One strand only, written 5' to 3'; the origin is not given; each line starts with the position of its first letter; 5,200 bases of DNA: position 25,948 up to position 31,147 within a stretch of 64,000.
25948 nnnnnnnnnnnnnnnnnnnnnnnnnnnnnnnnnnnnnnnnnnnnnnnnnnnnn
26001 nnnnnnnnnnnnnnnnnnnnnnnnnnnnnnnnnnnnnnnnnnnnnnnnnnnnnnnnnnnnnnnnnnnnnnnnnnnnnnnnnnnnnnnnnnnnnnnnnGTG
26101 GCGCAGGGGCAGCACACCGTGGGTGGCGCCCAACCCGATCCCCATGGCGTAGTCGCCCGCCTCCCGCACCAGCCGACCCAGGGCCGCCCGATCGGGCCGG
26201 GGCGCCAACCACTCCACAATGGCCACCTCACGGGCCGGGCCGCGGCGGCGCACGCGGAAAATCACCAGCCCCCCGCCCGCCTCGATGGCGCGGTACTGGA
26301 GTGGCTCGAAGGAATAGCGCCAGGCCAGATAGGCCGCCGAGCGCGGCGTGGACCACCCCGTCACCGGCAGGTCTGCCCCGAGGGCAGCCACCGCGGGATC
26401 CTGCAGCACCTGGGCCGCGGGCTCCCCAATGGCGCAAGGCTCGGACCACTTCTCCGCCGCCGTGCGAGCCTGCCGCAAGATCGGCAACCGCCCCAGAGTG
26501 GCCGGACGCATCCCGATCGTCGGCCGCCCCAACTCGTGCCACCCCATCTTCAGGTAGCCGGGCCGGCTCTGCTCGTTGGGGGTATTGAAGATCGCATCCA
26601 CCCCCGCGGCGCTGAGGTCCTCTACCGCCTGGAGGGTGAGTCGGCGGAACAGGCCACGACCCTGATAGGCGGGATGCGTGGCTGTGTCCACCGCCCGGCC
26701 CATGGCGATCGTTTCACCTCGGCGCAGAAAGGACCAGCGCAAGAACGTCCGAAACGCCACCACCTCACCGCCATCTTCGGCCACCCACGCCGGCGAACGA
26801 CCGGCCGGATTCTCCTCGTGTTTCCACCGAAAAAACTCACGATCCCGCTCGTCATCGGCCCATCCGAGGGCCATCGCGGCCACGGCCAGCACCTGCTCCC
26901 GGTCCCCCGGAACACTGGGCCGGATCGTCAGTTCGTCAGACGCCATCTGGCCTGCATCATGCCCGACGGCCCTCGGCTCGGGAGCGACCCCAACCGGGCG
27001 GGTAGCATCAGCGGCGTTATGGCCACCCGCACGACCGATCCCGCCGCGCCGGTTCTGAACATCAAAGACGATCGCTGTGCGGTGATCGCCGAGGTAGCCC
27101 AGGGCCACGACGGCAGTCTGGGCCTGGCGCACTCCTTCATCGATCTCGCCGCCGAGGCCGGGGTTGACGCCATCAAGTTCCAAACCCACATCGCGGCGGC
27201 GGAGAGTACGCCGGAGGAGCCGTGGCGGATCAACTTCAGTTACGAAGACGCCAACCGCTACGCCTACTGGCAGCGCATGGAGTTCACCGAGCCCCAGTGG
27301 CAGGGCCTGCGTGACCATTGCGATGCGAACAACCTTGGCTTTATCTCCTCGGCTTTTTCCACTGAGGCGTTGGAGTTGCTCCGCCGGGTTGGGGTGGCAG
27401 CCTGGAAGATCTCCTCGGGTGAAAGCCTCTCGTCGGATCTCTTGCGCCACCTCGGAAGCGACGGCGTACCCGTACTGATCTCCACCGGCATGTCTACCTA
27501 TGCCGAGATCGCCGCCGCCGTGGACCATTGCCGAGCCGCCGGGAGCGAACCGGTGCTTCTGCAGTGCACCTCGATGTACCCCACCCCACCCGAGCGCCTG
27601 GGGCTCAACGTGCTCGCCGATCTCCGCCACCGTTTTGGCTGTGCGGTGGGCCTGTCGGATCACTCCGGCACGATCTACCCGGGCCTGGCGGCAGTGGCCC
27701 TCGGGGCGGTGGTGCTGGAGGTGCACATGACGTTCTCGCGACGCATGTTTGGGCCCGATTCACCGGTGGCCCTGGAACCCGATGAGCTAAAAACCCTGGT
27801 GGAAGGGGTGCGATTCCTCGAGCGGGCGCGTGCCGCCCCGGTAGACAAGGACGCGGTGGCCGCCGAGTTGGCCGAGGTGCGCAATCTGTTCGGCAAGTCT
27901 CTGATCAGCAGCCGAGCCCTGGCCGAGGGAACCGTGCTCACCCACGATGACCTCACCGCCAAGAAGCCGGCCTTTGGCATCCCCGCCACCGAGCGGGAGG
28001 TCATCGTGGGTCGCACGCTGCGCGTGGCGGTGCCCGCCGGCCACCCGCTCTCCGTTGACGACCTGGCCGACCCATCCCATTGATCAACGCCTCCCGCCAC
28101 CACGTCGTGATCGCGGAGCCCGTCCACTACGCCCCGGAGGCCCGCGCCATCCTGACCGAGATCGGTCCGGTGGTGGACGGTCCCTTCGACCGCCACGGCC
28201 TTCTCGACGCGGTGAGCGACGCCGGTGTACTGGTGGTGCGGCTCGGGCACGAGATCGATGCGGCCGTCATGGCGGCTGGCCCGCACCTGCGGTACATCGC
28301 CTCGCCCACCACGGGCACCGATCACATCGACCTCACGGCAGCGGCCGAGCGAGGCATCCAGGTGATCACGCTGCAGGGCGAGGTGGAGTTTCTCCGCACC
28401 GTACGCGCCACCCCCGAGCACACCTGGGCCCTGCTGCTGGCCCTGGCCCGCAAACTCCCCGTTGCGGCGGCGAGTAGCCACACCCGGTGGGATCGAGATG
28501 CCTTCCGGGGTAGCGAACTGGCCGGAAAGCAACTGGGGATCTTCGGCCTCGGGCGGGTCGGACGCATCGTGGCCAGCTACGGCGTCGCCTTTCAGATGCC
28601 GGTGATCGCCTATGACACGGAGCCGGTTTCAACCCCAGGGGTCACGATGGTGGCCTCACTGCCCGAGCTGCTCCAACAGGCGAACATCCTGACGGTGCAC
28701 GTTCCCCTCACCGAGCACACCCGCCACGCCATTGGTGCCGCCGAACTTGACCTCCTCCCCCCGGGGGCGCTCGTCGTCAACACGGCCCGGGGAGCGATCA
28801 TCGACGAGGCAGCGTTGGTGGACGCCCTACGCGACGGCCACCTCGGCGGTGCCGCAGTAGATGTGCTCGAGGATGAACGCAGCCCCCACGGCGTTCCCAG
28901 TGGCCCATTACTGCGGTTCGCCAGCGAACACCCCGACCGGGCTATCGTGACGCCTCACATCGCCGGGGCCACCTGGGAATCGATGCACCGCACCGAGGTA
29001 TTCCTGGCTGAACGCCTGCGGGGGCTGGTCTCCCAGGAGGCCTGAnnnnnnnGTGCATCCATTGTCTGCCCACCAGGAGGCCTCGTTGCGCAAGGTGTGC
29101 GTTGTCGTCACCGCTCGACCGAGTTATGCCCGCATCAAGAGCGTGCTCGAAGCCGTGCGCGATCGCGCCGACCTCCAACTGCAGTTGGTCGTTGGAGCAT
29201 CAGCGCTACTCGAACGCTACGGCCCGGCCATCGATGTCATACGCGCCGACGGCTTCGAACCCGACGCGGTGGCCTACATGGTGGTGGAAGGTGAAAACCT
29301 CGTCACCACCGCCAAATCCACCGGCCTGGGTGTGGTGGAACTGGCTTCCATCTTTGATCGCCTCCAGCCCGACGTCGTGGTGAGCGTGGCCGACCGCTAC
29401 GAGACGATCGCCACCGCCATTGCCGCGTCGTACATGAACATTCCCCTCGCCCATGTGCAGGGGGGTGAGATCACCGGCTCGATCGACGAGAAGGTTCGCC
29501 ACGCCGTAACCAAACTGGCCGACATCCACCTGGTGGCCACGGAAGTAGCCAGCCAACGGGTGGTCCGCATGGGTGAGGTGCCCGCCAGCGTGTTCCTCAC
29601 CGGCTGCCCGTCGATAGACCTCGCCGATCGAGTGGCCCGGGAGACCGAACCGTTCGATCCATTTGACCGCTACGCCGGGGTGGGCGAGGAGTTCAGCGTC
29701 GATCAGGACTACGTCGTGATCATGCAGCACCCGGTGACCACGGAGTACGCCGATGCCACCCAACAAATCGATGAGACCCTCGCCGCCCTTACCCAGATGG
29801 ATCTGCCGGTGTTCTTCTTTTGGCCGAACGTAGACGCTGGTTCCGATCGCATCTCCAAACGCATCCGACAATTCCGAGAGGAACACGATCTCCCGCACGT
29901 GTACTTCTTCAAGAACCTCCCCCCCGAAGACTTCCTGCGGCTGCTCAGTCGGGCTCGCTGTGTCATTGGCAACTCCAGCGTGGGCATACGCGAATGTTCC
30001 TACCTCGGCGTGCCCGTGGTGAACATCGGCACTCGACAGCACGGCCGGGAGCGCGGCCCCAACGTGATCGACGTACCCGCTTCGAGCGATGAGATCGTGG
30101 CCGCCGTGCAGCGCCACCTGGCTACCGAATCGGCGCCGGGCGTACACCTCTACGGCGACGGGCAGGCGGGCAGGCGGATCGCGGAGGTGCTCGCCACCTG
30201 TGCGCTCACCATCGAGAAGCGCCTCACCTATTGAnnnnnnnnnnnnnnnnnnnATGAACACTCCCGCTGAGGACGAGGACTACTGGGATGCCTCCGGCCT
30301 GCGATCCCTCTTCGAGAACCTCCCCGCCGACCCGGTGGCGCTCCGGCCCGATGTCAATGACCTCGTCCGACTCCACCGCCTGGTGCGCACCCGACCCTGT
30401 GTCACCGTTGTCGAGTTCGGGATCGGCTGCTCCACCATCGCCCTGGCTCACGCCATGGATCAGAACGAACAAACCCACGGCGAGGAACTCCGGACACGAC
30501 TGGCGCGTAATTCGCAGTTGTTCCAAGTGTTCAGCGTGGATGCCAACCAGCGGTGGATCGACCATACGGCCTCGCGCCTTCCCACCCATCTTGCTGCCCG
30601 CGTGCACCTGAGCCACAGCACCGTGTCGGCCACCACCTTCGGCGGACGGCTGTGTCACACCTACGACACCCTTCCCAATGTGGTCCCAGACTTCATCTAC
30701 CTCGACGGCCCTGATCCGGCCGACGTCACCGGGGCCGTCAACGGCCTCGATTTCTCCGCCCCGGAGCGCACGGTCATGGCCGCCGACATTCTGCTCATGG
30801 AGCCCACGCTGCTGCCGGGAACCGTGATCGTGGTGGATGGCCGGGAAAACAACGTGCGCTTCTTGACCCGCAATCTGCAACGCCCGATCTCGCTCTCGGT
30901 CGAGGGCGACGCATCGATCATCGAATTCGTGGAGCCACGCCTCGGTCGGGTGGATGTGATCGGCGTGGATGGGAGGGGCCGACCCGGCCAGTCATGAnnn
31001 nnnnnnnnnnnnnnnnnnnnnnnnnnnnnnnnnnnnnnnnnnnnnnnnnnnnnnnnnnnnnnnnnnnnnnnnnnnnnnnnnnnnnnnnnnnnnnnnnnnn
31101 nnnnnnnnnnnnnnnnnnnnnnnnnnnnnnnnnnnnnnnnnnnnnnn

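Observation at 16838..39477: A ~22.6-kb pgl-like plus nonulosonic-acid glycan locus sits between mfd and pth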

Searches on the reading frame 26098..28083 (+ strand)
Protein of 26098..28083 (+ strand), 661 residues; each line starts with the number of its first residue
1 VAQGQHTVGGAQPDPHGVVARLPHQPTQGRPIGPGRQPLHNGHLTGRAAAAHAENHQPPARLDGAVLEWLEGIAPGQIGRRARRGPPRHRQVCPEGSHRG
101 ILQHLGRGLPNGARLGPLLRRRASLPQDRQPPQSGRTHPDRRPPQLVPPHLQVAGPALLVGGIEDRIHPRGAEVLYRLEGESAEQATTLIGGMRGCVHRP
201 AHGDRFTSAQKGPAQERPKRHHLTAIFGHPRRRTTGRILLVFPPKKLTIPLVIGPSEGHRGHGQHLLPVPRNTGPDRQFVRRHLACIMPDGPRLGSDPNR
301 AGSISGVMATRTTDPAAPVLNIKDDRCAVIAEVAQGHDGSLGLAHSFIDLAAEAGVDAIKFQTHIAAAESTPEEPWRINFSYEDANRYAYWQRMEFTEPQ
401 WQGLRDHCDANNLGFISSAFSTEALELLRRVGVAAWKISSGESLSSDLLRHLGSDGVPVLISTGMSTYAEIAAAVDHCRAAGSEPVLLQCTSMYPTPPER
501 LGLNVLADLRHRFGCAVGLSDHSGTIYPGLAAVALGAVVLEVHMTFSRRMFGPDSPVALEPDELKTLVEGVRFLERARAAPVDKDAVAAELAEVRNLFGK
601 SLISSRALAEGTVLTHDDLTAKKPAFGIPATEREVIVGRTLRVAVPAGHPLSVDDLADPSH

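Call 5: search_protein_families(library=pfam, proteins=[window:26098-28083:+])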
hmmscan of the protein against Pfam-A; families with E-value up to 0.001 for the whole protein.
window:26098-28083:+ (661 aa): 2 families
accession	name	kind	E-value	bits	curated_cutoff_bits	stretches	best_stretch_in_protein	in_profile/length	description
PF03102.20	NeuB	-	3e-64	217.2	22.1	1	348-578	2-236/241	NeuB family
PF08666.17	SAF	-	1.5e-09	38.7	21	1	601-656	3-62/63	SAF domain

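Call 7: search_protein_families(library=ncbifam, proteins=[window:26098-28083:+])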
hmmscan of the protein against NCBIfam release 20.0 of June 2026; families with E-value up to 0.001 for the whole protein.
window:26098-28083:+ (661 aa): 3 families
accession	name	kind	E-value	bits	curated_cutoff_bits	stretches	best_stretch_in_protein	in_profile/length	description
TIGR03569.1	NeuB_NnaB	equivalog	6.4e-84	281.8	399.65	1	328-648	2-326/329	N-acetylneuraminate synthase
TIGR03586.1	PseI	equivalog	4.6e-61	206.8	340.25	1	328-651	3-327/327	pseudaminic acid synthase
TIGR03170.1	flgA_cterm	equivalog_domain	0.0007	19.6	54.65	0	600-659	14-77/137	flagellar basal body P-ring formation chaperone FlgA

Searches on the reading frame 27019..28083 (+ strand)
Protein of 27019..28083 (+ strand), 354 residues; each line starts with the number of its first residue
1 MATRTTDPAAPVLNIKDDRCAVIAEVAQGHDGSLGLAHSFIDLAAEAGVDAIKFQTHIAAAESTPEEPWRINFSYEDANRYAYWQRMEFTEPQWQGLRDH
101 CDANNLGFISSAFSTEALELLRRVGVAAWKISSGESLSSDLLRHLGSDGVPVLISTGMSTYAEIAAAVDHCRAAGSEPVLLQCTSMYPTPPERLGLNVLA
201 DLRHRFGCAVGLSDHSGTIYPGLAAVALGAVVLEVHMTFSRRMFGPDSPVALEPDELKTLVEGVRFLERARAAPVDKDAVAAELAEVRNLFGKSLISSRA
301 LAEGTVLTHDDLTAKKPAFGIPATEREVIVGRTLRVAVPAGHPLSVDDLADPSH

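Call 32: search_solved_structures(query=window:27019-28083:+, max_evalue=0.00001)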
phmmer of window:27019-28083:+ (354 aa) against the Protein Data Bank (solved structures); distinct sequences matched with E-value up to 0.00001: 8.
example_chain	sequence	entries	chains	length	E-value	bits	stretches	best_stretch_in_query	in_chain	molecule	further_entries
4ipj_A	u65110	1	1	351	4.3e-47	164.5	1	21-342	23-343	Polysialic acid capsule biosynthesis protein SiaC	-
2wqp_A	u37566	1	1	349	1.1e-46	163.1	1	21-342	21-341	POLYSIALIC ACID CAPSULE BIOSYNTHESIS PROTEIN SIAC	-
1xuu_A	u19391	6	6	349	1.1e-46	163.1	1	21-342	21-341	polysialic acid capsule biosynthesis protein SiaC | N-acetylneuraminate synthase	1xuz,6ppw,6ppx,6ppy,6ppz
4ipi_A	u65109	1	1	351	3e-46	161.7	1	21-342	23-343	Polysialic acid capsule biosynthesis protein SiaC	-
8h2c_A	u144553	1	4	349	5.1e-38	134.6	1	17-341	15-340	Pseudaminic acid synthase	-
1vli_A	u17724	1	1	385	2.2e-34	122.7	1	16-317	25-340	Spore coat polysaccharide biosynthesis protein spsE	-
6ncs_A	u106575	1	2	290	2.7e-27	99.4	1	20-268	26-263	N-acetylneuraminic acid (Sialic acid) synthetase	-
3g8r_A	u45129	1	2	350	1.9e-17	67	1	74-349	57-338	Probable spore coat polysaccharide biosynthesis protein E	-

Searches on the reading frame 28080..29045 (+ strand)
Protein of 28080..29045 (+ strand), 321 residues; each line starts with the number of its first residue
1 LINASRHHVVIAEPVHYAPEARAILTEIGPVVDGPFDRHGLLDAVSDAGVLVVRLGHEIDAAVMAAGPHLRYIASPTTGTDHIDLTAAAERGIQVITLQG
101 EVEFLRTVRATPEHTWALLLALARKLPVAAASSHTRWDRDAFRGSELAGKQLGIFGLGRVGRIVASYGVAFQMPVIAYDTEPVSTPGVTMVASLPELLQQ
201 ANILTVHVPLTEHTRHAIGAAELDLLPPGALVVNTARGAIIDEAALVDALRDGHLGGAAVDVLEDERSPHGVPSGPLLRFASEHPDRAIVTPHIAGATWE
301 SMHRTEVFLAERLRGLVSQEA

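Call 6: search_protein_families(library=pfam, proteins=[window:28080-29045:+])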
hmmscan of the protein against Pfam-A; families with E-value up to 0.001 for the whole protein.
window:28080-29045:+ (321 aa): 2 families
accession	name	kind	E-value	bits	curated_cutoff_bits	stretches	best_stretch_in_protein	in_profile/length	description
PF02826.25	2-Hacid_dh_C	-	1.5e-47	161.7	25.1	1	117-295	2-178/178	D-isomer specific 2-hydroxyacid dehydrogenase, NAD binding domain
PF00389.36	2-Hacid_dh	-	3.7e-14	53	24.6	1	9-100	1-92/134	D-isomer specific 2-hydroxyacid dehydrogenase, catalytic domain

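Call 8: search_protein_families(library=ncbifam, proteins=[window:28080-29045:+])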
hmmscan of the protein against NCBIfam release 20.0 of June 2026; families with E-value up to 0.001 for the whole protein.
window:28080-29045:+ (321 aa): 22 families
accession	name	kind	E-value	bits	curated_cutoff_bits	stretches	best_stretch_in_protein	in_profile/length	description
TIGR01327.1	PGDH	equivalog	6.1e-63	213.4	454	1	33-316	26-300/525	phosphoglycerate dehydrogenase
NF005069.0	PRK06487.1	equivalog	7.6e-56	189.5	448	1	47-318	48-312/320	2-hydroxyacid dehydrogenase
NF009714.1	PRK13243.1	equivalog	5.7e-49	167.2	455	1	38-313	36-309/332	glyoxylate reductase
NF008759.0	PRK11790.1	equivalog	1.6e-45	155.5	404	1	5-315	10-315/410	phosphoglycerate dehydrogenase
NF005387.0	PRK06932.1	equivalog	1.8e-37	129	492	1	45-299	42-292/314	2-hydroxyacid dehydrogenase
NF000492.1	vanH_gen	exception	1.4e-36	126.2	540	1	62-267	57-256/312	D-lactate dehydrogenase VanH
NF006263.0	PRK08410.1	equivalog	5.4e-35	121.3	389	1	47-304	42-294/311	D-2-hydroxyacid dehydrogenase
NF001309.0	PRK00257.1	equivalog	2.2e-33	115.7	434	2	142-301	109-262/379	4-phosphoerythronate dehydrogenase PdxB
NF000004.1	vanH-D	exception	3.4e-31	108.6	550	1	70-267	73-262/323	D-lactate dehydrogenase VanH-D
NF041369.1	Dhydh_Halo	equivalog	1.8e-30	106.2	400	1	70-313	56-291/305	D-2-hydroxyacid dehydrogenase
NF011938.0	PRK15409.1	equivalog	1.9e-29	102.7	492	1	54-302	51-294/324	glyoxylate/hydroxypyruvate reductase GhrB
NF005750.0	PRK07574.1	equivalog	4.7e-29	101.6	329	1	64-306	109-346/386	NAD-dependent formate dehydrogenase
NF000371.1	vanH_Agroup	exception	6.8e-28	97.8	700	1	58-267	58-261/322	VanH-A/VanH-Pt family D-lactate dehydrogenase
NF000112.1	vanH-Amyco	exception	2.9e-27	95.8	625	1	66-267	92-285/348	VanH-AOV family D-lactate dehydrogenase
NF000151.1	vanH-Ac1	exception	1.4e-26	93.7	750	1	70-267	103-292/351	D-lactate dehydrogenase VanH-Ac1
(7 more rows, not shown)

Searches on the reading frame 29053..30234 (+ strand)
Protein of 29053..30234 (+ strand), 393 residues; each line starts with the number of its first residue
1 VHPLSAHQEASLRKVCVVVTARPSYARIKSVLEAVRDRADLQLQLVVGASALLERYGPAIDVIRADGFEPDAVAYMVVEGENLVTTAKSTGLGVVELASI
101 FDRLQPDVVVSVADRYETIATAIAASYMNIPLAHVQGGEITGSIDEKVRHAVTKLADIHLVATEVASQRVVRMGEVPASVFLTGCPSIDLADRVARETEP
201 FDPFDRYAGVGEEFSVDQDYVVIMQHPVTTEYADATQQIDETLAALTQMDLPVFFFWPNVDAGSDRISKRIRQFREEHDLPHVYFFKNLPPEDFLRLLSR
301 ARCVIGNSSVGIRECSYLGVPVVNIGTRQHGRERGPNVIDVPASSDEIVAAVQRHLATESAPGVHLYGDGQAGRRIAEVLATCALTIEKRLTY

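Call 6: search_protein_families(library=pfam, proteins=[window:29053-30234:+])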
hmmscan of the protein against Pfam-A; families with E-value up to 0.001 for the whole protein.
window:29053-30234:+ (393 aa): 1 family
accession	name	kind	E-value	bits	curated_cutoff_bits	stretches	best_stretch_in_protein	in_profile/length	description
PF02350.25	Epimerase_2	-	5.8e-74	249.5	30.6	1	34-380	2-346/347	UDP-N-acetylglucosamine 2-epimerase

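Call 8: search_protein_families(library=ncbifam, proteins=[window:29053-30234:+])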
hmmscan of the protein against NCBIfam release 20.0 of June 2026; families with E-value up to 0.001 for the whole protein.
window:29053-30234:+ (393 aa): 2 families
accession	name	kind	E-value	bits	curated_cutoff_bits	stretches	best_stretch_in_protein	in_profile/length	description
TIGR03568.1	NeuC_NnaA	equivalog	4.1e-114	381.3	235.9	1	13-380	1-365/365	UDP-N-acetylglucosamine 2-epimerase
TIGR00236.1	wecB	equivalog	3.3e-22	79.1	210.15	1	14-381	2-363/366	non-hydrolyzing UDP-N-acetylglucosamine 2-epimerase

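Call 13: find_encoding_contigs(protein=window:29053-30234:+, flank=10000, max_places=6)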
Protein window:29053-30234:+ (393 aa): 10 contigs read that carry it; 3 places shown.
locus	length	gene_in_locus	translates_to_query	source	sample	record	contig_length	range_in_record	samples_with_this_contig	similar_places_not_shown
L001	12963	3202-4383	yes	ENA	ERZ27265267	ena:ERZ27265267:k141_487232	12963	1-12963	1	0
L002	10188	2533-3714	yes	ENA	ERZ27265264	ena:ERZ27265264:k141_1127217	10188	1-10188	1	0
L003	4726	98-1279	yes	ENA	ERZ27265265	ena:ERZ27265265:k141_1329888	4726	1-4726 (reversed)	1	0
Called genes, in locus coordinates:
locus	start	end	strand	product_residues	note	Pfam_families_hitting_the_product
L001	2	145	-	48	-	?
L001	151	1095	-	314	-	PF13527:Acetyltransf_9, PF00583:Acetyltransf_1, PF13508:Acetyltransf_7 (weak)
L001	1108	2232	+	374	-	PF03102:NeuB, PF08666:SAF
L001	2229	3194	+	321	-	PF00389:2-Hacid_dh, PF02826:2-Hacid_dh_C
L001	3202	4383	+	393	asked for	PF02350:Epimerase_2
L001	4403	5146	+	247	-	-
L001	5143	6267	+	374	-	PF13579:Glyco_trans_4_4, PF13439:Glyco_transf_4, PF00534:Glycos_transf_1, PF13692:Glyco_trans_1_4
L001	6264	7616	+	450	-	-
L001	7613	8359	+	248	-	PF02348:CTP_transf_3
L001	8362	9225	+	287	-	-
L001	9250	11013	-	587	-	PF00005:ABC_tran, PF02463:SMC_N (weak)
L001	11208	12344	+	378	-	PF05402:PqqD (weak)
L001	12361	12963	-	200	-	?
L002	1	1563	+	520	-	?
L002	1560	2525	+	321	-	PF00389:2-Hacid_dh, PF02826:2-Hacid_dh_C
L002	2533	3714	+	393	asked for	PF02350:Epimerase_2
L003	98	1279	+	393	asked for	PF02350:Epimerase_2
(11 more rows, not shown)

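Call 33: search_solved_structures(query=window:29053-30234:+, max_evalue=0.00001)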
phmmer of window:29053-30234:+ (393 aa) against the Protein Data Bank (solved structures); distinct sequences matched with E-value up to 0.00001: 24.
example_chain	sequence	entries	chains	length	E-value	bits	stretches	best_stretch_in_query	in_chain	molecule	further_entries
4zht_A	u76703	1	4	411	1.4e-69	238.2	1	14-383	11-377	Bifunctional UDP-N-acetylglucosamine 2-epimerase/N-acetylmannosamine kinase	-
5xvs_A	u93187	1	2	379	3.3e-52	181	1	13-383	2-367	GDP/UDP-N,N'-diacetylbacillosamine 2-epimerase (Hydrolyzing)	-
5zlr_A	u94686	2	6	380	3.3e-52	181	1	13-383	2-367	GDP/UDP-N,N'-diacetylbacillosamine 2-epimerase (Hydrolyzing)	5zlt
5dld_A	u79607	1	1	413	4.5e-14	55.6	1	6-380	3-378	UDP-N-Acetylglucosamine 2-epimerase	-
4fkz_A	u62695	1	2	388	4.1e-12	49.1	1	68-199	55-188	UDP-N-acetylglucosamine 2-epimerase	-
1o6c_A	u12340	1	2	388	4.1e-12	49.1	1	68-199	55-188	UDP-N-acetylglucosamine 2-epimerase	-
4neq_A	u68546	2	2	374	1e-11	47.8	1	85-381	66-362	UDP-N-acetylglucosamine 2-epimerase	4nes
4hwg_A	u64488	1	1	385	2.2e-11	46.7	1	79-336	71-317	UDP-N-acetylglucosamine 2-epimerase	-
8sxy_A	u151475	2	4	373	2.9e-11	46.3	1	17-384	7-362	UDP-2,3-diacetamido-2,3-dideoxy-glucuronic acid-2-epimerase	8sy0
1vgv_A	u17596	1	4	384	3.2e-11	46.1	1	97-383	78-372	UDP-N-acetylglucosamine 2-epimerase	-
1f6d_A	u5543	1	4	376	4e-11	45.8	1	97-382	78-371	UDP-N-ACETYLGLUCOSAMINE 2-EPIMERASE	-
8sxv_A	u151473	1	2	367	4e-11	45.8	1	16-381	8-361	UDP-2,3-diacetamido-2,3-dideoxy-glucuronic acid-2-epimerase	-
8sy9_A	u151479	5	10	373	1.4e-10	44.1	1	17-384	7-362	UDP-2,3-diacetamido-2,3-dideoxy-glucuronic acid-2-epimerase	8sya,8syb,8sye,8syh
8syd_A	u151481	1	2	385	1.9e-10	43.6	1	14-381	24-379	UDP-2,3-diacetamido-2,3-dideoxy-glucuronic acid-2-epimerase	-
8sxw_A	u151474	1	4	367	1.9e-10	43.6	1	16-381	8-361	UDP-2,3-diacetamido-2,3-dideoxy-glucuronic acid-2-epimerase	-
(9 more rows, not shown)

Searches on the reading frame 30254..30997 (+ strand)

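Call 6: search_protein_families(library=pfam, proteins=[window:30254-30997:+])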
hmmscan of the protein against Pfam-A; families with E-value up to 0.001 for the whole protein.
window:30254-30997:+ (247 aa): 1 family
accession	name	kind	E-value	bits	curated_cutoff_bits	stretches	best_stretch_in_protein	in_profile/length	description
PF13578.12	Methyltransf_24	-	3.6e-05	25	26.3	1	53-195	1-103/105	Methyltransferase domain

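Call 8: search_protein_families(library=ncbifam, proteins=[window:30254-30997:+])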
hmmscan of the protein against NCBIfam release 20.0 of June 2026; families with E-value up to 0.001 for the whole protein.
window:30254-30997:+ (247 aa): 0 families

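Call 63: search_protein_families(library=pfam, proteins=[window:30254-30997:+], max_evalue=10)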
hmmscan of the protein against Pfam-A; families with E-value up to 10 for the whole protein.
window:30254-30997:+ (247 aa): 2 families
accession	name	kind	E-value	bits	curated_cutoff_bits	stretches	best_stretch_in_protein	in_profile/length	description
PF13578.12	Methyltransf_24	-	3.6e-05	25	26.3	1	53-195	1-103/105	Methyltransferase domain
PF15538.12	Ntox46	-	0.18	12.2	25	1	147-173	31-57/157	Bacterial toxin 46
